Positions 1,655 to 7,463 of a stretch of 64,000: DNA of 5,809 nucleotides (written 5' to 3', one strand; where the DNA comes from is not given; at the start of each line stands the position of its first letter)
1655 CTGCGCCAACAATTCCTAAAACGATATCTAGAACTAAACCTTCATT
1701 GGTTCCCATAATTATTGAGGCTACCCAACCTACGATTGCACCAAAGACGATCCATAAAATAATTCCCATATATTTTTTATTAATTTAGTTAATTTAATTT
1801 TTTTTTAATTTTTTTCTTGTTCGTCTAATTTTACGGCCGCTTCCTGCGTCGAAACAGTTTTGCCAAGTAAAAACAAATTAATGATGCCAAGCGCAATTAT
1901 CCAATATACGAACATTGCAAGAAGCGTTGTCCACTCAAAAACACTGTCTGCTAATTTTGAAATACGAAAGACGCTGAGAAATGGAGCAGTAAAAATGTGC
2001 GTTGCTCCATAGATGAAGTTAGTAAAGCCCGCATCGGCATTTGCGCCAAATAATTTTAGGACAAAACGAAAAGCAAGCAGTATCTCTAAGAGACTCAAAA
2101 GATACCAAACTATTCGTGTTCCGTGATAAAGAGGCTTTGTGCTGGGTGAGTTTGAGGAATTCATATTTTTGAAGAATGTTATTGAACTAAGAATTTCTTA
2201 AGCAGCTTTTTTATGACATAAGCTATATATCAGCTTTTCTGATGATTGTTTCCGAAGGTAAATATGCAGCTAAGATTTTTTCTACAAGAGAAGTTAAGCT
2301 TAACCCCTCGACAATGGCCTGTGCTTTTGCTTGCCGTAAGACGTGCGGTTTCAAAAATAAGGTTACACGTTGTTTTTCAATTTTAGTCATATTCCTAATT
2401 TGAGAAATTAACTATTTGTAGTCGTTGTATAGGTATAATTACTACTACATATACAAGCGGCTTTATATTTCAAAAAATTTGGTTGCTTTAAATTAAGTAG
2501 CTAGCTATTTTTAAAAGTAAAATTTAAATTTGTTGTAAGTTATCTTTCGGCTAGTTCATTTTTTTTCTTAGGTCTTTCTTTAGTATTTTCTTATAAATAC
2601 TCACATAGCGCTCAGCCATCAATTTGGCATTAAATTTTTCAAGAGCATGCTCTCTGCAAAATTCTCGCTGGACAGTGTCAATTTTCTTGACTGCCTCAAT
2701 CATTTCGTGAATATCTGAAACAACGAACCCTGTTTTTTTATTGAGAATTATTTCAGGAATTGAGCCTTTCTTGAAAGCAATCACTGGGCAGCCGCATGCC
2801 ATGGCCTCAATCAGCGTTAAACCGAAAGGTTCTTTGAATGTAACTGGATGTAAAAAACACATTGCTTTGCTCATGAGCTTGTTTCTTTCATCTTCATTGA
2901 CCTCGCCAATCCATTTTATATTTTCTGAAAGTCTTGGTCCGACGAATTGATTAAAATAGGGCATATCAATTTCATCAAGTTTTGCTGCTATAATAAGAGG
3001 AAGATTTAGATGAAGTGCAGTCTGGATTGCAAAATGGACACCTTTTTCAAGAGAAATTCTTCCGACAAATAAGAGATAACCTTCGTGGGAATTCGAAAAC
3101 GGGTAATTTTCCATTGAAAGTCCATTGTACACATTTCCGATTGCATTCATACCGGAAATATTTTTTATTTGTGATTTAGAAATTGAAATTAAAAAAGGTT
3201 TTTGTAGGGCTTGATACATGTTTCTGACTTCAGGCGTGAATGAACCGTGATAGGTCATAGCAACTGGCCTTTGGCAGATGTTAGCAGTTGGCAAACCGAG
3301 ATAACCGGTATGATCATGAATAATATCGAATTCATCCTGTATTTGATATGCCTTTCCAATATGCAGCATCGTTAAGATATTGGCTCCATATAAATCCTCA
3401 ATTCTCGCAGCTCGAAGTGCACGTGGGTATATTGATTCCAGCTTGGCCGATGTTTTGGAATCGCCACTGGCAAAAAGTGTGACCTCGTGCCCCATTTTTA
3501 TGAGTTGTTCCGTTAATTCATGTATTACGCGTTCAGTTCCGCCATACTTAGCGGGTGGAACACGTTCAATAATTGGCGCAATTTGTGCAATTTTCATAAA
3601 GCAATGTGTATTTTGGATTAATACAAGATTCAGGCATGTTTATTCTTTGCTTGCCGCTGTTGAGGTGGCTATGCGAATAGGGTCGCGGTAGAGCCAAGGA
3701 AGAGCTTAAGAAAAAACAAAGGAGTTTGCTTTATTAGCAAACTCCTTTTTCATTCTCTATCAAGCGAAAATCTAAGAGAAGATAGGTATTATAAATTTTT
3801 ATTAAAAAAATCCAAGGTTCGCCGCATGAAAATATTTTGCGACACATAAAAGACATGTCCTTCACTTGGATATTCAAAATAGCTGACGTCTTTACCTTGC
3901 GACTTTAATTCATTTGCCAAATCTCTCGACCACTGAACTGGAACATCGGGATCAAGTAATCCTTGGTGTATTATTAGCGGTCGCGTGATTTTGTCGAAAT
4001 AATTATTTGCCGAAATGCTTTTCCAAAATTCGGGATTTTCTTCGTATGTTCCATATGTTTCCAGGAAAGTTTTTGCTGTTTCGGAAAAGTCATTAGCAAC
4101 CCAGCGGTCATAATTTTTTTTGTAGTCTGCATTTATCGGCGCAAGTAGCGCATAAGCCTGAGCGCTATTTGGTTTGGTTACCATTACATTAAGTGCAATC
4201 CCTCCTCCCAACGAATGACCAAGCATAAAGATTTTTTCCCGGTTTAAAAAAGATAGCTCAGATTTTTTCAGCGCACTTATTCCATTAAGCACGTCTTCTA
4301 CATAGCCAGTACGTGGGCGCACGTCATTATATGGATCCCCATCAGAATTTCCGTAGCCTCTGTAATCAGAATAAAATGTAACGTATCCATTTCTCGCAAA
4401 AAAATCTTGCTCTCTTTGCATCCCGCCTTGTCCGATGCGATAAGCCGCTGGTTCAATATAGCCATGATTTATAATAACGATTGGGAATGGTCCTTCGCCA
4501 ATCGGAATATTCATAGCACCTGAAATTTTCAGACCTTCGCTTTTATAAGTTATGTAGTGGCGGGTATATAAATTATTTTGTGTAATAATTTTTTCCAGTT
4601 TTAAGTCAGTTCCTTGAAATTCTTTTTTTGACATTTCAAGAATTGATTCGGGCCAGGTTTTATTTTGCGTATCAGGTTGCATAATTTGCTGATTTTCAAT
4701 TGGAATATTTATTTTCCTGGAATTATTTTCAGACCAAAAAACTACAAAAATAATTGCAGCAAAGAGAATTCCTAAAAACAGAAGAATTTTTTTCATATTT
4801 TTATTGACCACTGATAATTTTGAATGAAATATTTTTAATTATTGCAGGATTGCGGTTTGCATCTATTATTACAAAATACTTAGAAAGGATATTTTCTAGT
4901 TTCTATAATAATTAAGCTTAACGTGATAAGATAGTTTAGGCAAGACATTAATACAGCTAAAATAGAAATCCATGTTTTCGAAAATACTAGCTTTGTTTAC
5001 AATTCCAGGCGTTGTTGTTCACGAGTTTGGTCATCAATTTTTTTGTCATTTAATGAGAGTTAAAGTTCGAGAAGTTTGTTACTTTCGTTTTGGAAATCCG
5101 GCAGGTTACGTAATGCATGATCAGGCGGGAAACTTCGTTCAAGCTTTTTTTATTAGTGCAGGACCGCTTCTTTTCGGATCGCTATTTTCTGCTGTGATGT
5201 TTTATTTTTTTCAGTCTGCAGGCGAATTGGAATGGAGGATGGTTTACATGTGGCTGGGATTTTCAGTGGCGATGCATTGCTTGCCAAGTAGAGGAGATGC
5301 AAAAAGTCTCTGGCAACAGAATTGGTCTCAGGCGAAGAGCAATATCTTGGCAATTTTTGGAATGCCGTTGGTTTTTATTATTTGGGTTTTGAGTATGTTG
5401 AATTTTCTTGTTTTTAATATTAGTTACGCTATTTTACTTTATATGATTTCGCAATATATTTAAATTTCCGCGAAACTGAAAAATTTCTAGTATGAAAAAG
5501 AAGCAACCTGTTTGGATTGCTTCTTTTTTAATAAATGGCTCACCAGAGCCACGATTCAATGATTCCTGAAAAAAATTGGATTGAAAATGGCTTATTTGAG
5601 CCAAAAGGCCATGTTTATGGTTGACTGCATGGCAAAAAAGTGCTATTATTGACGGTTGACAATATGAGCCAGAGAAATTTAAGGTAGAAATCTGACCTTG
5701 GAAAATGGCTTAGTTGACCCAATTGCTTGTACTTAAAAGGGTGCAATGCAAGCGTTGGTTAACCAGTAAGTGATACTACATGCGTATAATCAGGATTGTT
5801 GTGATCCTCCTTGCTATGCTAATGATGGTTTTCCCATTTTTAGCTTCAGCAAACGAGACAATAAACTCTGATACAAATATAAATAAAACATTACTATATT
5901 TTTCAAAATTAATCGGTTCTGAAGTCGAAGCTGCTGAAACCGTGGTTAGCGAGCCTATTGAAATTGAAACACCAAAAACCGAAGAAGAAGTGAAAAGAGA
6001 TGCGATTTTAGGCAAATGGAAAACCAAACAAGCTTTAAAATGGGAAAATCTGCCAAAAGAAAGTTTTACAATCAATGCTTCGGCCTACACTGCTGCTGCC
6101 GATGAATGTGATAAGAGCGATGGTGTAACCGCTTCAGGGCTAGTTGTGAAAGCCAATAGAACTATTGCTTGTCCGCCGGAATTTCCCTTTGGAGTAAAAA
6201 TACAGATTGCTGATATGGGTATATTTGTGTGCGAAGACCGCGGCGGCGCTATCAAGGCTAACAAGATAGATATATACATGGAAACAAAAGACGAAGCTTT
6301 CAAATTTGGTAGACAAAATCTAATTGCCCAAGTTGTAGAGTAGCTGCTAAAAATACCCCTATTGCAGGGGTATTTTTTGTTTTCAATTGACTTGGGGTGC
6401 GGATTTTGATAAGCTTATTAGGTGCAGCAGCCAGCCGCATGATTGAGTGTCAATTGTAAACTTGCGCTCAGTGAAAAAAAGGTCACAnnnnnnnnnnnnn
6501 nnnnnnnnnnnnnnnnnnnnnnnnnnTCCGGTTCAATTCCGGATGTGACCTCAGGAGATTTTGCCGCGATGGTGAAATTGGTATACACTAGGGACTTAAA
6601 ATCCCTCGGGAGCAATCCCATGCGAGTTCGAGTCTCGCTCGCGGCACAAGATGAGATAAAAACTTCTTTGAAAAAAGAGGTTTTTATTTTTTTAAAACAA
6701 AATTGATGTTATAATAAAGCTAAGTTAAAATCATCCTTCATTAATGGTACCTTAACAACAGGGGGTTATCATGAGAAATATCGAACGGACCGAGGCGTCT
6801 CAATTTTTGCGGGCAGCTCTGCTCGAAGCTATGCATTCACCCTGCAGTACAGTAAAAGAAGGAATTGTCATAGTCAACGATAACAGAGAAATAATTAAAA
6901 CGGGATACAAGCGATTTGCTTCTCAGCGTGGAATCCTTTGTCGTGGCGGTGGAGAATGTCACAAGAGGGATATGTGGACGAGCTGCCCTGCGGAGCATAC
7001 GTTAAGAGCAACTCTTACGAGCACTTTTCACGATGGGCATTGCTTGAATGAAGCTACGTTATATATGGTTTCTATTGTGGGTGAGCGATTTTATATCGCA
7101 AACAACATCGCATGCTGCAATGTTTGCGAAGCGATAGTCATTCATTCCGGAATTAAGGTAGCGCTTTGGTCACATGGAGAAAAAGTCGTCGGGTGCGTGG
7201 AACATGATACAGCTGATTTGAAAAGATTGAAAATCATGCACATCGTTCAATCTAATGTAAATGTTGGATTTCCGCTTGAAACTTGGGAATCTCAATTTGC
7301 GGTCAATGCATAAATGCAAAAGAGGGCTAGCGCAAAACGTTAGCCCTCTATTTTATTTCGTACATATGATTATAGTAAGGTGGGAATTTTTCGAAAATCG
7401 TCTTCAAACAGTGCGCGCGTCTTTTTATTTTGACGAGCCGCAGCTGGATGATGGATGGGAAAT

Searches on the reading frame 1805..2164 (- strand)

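Call 73: search_protein_families(library=pfam, proteins=[window:1805-2164:-], max_evalue=0.0001)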
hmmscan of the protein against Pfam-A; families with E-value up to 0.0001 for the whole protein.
window:1805-2164:- (119 aa): 1 family
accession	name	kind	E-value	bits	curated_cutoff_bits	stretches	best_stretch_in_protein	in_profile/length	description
PF02325.22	YGGT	-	1.8e-05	25.5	27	1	21-91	2-67/70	YGGT family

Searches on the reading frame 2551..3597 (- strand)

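Call 73: search_protein_families(library=pfam, proteins=[window:2551-3597:-], max_evalue=0.0001)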
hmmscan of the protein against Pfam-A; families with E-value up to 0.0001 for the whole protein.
window:2551-3597:- (348 aa): 5 families
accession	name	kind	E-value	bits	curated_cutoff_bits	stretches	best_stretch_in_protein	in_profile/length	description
PF00534.26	Glycos_transf_1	-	3.3e-24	85.8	26.4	1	169-308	12-154/172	Glycosyl transferases group 1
PF13692.12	Glyco_trans_1_4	-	5.9e-22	78.9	27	1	174-305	3-138/142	Glycosyl transferases group 1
PF13439.12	Glyco_transf_4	-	2e-14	54.4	28.5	1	18-138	1-125/170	Glycosyltransferase Family 4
PF13579.12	Glyco_trans_4_4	-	2.8e-06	28.2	29.7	1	19-131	1-120/158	Glycosyl transferase 4-like domain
PF13524.12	Glyco_trans_1_2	-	3.1e-05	24.4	25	1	219-316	20-123/144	Glycosyl transferase-like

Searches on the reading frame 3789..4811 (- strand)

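Call 73: search_protein_families(library=pfam, proteins=[window:3789-4811:-], max_evalue=0.0001)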
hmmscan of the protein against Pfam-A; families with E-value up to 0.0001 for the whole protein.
window:3789-4811:- (340 aa): 9 families
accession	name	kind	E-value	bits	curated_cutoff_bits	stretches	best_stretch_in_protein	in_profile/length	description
PF00326.27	Peptidase_S9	-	1.7e-20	73.9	22.6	1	134-340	6-210/213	Prolyl oligopeptidase family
PF12146.15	Hydrolase_4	-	5.7e-17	62.3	27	1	111-238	6-122/239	Serine aminopeptidase, S33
PF00561.26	Abhydrolase_1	-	1.6e-12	48.1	25.8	1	110-242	1-121/245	alpha/beta hydrolase fold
PF02129.25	Peptidase_S15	-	9.3e-11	42.3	23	1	100-231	9-134/262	X-Pro dipeptidyl-peptidase (S15 family)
PF20434.5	BD-FAE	-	2e-09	37.8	26.8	1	106-302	10-215/215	BD-FAE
PF07859.19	Abhydrolase_3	-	8.6e-09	35.9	25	1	171-322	49-209/210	alpha/beta hydrolase fold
PF05448.18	AXE1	-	7.5e-08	31.9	21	0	45-159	20-126/321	Acetyl xylan esterase (AXE1)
PF12697.13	Abhydrolase_6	-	1e-06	30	26.3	1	144-323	28-208/217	Alpha/beta hydrolase family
PF01738.24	DLH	-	8e-06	26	21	0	138-327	37-194/217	Dienelactone hydrolase family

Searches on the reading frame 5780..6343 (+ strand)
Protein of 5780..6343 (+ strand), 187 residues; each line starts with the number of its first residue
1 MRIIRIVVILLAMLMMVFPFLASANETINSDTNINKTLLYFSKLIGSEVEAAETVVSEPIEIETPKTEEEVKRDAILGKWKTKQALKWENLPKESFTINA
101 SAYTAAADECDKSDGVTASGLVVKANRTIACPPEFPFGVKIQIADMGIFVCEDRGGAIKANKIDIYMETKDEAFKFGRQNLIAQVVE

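Call 73: search_protein_families(library=pfam, proteins=[window:5780-6343:+], max_evalue=0.0001)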
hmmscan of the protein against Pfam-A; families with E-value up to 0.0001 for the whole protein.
window:5780-6343:+ (187 aa): 1 family
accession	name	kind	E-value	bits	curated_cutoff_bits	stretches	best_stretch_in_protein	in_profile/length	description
PF06725.17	3D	-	6.3e-10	39.6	23.8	1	127-180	1-65/72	3D domain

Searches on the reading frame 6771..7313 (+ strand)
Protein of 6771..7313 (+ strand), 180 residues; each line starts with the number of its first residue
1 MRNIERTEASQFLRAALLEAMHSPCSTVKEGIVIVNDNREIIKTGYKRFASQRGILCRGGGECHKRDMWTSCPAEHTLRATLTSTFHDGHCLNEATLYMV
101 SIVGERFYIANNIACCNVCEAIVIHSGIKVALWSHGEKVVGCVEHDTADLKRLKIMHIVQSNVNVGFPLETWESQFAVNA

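Call 73: search_protein_families(library=pfam, proteins=[window:6771-7313:+], max_evalue=0.0001)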
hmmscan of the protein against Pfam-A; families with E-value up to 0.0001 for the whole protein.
window:6771-7313:+ (180 aa): 1 family
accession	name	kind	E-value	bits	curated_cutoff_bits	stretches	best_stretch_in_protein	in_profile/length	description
PF00383.29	dCMP_cyt_deam_1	-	1.4e-07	31.8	25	1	8-129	3-96/102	Cytidine and deoxycytidylate deaminase zinc-binding region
